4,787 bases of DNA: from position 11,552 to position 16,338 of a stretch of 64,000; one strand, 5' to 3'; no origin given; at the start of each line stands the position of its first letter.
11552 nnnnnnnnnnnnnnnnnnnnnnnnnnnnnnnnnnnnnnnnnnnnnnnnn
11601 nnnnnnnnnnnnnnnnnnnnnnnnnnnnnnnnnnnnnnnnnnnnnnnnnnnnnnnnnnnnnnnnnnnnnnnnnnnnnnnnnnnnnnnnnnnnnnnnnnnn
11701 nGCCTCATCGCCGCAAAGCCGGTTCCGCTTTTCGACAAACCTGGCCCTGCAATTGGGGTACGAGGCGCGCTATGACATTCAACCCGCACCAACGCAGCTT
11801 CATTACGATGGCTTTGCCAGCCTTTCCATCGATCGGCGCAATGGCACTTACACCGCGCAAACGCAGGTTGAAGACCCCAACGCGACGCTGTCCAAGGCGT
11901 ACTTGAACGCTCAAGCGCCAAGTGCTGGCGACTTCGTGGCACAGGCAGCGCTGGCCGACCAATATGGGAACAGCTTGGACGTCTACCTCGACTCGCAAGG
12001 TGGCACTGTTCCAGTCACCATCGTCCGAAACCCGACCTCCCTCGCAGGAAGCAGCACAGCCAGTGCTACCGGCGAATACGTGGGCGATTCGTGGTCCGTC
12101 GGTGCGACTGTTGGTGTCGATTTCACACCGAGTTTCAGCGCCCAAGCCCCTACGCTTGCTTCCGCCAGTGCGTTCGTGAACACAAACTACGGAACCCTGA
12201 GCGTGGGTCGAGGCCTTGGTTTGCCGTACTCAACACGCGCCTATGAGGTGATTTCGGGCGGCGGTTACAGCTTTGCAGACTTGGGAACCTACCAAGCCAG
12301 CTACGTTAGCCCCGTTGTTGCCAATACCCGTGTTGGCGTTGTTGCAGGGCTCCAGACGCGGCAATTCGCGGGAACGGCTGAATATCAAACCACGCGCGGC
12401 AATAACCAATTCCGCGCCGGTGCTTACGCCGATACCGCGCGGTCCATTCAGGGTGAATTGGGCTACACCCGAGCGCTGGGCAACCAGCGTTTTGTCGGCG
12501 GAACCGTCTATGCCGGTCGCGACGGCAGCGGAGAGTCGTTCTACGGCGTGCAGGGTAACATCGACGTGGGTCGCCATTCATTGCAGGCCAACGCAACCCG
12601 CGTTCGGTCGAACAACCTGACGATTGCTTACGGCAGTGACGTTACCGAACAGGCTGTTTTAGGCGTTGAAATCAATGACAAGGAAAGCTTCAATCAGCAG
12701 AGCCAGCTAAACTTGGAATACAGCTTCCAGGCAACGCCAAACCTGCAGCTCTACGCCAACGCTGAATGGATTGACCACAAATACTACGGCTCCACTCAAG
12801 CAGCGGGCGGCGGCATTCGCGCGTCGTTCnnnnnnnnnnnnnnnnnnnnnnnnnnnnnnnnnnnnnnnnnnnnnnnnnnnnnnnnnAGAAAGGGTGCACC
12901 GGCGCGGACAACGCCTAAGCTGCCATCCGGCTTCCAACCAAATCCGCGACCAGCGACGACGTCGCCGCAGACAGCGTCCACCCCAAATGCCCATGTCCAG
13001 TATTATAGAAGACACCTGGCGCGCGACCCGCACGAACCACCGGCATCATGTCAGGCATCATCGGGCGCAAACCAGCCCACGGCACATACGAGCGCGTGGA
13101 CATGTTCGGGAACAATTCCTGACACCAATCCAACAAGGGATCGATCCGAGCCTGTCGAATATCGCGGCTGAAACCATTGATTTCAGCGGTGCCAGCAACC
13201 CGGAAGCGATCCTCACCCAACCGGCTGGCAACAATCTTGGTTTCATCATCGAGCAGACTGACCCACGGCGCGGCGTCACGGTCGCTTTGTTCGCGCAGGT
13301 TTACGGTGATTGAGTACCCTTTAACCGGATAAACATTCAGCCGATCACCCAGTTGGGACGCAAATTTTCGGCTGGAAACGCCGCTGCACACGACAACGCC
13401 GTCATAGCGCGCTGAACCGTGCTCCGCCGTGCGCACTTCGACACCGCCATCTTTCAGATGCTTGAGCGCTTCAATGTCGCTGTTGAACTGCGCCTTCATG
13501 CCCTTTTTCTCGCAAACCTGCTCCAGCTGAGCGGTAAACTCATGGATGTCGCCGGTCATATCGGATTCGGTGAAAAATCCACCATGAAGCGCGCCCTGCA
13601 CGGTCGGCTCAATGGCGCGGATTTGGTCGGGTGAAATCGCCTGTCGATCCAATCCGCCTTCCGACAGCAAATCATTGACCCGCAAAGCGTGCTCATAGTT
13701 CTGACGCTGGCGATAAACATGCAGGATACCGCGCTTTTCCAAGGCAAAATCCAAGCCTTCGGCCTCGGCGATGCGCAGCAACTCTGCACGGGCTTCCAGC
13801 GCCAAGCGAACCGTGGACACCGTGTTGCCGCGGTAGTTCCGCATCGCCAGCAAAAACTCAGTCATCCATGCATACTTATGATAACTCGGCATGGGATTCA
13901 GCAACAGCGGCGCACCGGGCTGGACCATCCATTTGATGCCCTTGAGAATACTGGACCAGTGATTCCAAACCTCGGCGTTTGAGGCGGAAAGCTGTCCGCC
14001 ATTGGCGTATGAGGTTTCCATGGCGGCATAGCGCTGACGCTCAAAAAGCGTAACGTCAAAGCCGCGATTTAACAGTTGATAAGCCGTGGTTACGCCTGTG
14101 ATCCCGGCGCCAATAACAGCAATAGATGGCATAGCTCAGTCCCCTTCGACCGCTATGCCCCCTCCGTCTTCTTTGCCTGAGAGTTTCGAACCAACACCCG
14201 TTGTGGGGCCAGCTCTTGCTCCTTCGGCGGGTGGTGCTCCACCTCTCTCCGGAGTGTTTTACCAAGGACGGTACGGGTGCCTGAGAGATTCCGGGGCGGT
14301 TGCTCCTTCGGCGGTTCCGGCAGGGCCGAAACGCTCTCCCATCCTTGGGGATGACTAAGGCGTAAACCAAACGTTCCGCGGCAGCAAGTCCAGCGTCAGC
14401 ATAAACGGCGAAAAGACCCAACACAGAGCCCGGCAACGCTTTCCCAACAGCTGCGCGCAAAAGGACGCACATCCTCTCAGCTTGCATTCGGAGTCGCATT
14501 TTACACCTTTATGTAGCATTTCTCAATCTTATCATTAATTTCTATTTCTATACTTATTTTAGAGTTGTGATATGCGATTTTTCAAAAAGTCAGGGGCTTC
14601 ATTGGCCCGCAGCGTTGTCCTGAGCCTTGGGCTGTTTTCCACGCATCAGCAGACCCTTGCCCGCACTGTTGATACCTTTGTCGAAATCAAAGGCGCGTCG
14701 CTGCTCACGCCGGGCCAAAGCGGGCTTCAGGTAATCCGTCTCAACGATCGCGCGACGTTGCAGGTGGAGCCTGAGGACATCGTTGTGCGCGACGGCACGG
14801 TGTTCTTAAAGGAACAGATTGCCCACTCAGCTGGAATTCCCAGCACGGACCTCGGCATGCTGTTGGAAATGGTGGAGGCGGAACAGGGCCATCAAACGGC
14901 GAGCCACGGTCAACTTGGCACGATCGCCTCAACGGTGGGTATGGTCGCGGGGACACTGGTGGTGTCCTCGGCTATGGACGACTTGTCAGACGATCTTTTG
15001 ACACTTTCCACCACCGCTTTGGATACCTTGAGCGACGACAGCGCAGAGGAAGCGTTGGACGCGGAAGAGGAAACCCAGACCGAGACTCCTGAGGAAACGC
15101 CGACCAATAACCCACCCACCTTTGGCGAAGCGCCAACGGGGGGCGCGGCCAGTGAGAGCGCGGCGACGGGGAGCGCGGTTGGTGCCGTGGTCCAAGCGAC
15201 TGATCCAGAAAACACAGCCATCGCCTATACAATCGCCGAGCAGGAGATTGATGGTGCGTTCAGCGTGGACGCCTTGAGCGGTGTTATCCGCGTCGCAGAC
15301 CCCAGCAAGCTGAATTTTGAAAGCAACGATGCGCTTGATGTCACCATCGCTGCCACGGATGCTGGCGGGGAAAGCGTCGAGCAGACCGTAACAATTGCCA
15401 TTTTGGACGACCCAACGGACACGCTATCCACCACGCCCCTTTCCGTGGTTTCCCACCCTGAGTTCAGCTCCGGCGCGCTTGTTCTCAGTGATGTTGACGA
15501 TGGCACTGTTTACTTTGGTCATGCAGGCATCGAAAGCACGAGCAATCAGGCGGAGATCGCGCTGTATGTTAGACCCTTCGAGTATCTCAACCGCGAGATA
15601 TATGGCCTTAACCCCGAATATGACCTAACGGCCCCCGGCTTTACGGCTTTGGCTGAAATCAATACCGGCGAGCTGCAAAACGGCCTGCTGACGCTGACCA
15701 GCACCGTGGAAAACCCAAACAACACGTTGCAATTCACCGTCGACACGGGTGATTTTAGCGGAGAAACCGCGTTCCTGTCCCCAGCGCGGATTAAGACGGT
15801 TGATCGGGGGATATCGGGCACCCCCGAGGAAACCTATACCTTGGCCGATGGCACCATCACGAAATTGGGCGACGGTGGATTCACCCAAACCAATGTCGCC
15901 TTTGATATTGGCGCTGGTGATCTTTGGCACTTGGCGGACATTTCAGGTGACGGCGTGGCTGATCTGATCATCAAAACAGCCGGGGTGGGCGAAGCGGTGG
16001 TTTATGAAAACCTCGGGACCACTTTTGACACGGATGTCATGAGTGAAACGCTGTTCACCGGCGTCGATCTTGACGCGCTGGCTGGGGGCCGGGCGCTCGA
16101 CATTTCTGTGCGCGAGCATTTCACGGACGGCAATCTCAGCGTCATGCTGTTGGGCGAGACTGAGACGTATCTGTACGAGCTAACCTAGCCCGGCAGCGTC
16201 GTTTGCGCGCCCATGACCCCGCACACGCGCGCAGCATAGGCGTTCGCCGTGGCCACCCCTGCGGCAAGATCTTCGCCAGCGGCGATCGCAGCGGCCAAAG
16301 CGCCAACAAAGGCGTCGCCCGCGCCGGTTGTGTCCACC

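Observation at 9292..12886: Candidate novel secreted-fibre / functional-amyloid-like export cluster: two small Gly/Ser/Asn/Gln-rich Sec substrates plus a porin-like barrel with a Pro/Gln-rich periplasmic extension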

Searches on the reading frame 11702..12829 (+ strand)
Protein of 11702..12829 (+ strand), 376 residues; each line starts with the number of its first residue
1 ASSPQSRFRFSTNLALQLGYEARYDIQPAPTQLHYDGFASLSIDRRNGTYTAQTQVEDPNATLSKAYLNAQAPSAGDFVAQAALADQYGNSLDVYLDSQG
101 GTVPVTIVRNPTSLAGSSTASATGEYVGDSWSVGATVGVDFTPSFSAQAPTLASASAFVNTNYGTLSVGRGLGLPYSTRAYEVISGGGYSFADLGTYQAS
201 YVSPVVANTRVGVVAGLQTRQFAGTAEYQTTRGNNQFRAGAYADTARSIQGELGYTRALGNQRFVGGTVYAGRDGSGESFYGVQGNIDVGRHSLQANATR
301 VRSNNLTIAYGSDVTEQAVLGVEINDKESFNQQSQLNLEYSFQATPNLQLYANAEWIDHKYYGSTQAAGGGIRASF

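Call 27: search_solved_structures(query=A2, max_evalue=10)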
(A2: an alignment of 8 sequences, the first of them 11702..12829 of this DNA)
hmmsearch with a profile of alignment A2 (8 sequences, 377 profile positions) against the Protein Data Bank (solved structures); distinct sequences matched with E-value up to 10: 0.

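Call 28: find_related_loci(query=A2, collection=genome_contigs, flank=6000)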
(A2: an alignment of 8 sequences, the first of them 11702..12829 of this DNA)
Query A2 (376 aa) in genome_contigs; peptide patterns used: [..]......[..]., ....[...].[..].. (x = any residue, [..] = any of these).
9 stretches matched a pattern; 3 encode a relative of the query (tblastn E <= 1e-3); 3 distinct loci.
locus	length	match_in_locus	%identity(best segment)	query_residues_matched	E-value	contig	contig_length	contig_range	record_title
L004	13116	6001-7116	80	5-376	0e+0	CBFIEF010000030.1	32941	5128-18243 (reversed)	MAG: Alphaproteobacteria bacterium isolate Co_bin_324_indstr genome assembly, contig: Co_bin_324_indstr_c31, whole genom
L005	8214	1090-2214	70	2-376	0e+0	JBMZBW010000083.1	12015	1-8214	MAG: Alphaproteobacteria bacterium isolate ME_XS_2203_2_bin_39 ME_XS_2203_2_bin_39_90, whole genome shotgun sequence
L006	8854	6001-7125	58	2-376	4e-152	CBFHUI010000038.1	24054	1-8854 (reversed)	MAG: Alphaproteobacteria bacterium isolate Co_bin_201_indstr genome assembly, contig: Co_bin_201_indstr_c38, whole genom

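Call 35: search_protein_representatives(alignment_id=A2)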
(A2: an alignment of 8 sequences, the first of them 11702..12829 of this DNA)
Query: 8 sequences, 377 profile positions. Proteins with E-value up to 0.001 (for the whole library): 5; up to 1e-10: 5; up to 1e-30: 5. The best 5 are listed.
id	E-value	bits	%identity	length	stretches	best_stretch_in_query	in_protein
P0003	1.8e-205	698.5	-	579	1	3-377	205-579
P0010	3.8e-201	684.2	-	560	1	2-377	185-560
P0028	4.3e-101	354.9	-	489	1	2-202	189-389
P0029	2.3e-71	257.0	-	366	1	3-163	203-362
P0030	8.1e-33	130.2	-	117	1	30-127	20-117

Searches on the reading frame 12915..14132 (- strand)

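Call 61: search_protein_families(library=pfam, proteins=[window:12915-14132:-], max_evalue=0.01)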
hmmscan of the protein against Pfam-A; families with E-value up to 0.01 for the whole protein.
window:12915-14132:- (405 aa): 14 families
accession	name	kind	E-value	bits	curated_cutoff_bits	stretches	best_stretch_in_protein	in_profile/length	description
PF01266.30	DAO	-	1.5e-70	238.9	27.9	1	4-398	2-353/353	FAD dependent oxidoreductase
PF07992.20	Pyr_redox_2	-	3e-09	37.2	26.1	2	3-35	144-176/291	Pyridine nucleotide-disulphide oxidoreductase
PF03486.20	HI0933_like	-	2.3e-07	31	50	1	3-53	2-52/244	HI0933-like protein Rossmann domain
PF13450.12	NAD_binding_8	-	2.4e-07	31.4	21.9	1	6-36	1-31/68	NAD(P)-binding Rossmann-like domain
PF00070.33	Pyr_redox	-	6.7e-06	27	22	1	4-34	2-32/82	Pyridine nucleotide-disulphide oxidoreductase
PF01593.30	Amino_oxidase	-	2.7e-05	24.1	19.8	0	11-33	1-23/443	Flavin containing amine oxidoreductase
PF13454.12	NAD_binding_9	-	5.7e-05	23.6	21.8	0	5-36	1-36/155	FAD-NAD(P)-binding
PF00890.30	FAD_binding_2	-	8e-05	22.4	20.4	1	4-96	2-100/414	FAD binding domain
PF03446.21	NAD_binding_2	-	0.00057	20.4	21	1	3-61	1-58/161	NAD binding domain of 6-phosphogluconate dehydrogenase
PF02737.24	3HCDH_N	-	0.00084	19.7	22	1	4-38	2-36/180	3-hydroxyacyl-CoA dehydrogenase, NAD binding domain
PF02558.23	ApbA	-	0.0019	18.2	22.2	1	4-39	1-37/150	Ketopantoate reductase PanE/ApbA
PF13738.12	Pyr_redox_3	-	0.003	17.3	30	0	5-35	168-198/305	Pyridine nucleotide-disulphide oxidoreductase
PF01494.25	FAD_binding_3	-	0.0044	16.7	22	0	4-36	4-36/349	FAD binding domain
PF01134.28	GIDA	-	0.0058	16.2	22.1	1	4-42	2-40/391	Glucose inhibited division protein A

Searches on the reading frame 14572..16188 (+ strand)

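Call 61: search_protein_families(library=pfam, proteins=[window:14572-16188:+], max_evalue=0.01)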
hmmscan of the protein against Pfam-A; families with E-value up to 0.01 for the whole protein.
window:14572-16188:+ (538 aa): 1 family
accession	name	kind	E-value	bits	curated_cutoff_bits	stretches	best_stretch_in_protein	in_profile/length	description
PF00028.23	Cadherin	-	6.5e-10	39.7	28.8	1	194-277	6-90/93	Cadherin domain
